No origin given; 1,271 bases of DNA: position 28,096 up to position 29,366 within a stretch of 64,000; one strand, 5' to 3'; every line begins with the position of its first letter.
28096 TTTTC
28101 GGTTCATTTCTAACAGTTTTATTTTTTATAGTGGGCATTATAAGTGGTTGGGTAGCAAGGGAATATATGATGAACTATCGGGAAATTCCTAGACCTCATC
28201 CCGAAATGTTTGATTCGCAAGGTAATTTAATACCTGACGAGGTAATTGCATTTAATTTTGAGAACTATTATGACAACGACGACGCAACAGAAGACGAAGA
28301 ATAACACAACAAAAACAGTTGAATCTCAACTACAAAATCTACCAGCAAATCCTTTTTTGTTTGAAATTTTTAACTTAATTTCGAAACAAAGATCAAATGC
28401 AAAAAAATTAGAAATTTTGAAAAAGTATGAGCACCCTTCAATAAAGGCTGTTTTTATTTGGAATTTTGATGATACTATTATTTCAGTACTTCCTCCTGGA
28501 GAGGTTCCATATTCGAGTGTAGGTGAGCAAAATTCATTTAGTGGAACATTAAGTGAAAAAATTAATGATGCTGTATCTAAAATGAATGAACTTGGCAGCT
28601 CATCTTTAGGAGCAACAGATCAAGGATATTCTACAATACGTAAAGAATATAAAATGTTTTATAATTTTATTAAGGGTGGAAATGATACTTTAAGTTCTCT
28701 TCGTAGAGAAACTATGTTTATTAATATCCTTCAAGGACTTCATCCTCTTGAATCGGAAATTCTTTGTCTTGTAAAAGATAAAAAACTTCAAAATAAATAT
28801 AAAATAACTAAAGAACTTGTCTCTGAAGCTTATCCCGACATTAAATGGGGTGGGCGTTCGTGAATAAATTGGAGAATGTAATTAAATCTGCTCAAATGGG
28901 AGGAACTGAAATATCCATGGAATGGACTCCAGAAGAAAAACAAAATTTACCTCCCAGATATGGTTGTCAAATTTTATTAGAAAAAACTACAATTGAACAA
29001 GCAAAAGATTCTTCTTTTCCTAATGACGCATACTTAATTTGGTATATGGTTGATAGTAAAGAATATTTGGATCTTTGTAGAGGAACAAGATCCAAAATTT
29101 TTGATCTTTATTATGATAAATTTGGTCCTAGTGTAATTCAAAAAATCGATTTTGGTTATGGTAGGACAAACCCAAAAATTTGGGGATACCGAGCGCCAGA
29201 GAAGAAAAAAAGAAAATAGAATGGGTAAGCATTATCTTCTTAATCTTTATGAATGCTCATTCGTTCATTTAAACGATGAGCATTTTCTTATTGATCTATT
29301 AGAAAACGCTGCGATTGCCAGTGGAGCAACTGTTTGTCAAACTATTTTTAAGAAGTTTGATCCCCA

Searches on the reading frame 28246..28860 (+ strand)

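Call 5: search_protein_families(library=pfam, proteins=[window:28246-28860:+], max_evalue=1)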
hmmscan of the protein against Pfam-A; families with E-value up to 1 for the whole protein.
window:28246-28860:+ (205 aa): 1 family
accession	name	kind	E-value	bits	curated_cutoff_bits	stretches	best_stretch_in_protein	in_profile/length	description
PF20025.4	DUF6433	-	1e-36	125.9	38.9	2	127-182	59-114/115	Family of unknown function (DUF6433)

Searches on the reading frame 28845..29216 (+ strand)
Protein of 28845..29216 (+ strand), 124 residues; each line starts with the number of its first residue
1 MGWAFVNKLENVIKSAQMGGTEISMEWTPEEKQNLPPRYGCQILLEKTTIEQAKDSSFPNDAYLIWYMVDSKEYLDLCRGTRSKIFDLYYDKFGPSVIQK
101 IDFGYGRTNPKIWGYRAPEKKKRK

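Call 5: search_protein_families(library=pfam, proteins=[window:28845-29216:+], max_evalue=1)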
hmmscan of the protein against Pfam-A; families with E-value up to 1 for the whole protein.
window:28845-29216:+ (124 aa): 0 families

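Call 49: search_protein_families(library=phrogs, proteins=[window:28845-29216:+], max_evalue=0.01)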
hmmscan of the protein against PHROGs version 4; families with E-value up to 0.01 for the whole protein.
window:28845-29216:+ (124 aa): 1 family
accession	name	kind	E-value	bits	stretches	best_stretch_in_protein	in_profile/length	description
phrog_485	-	unknown function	2.6e-23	82.9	1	38-123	3-88/89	-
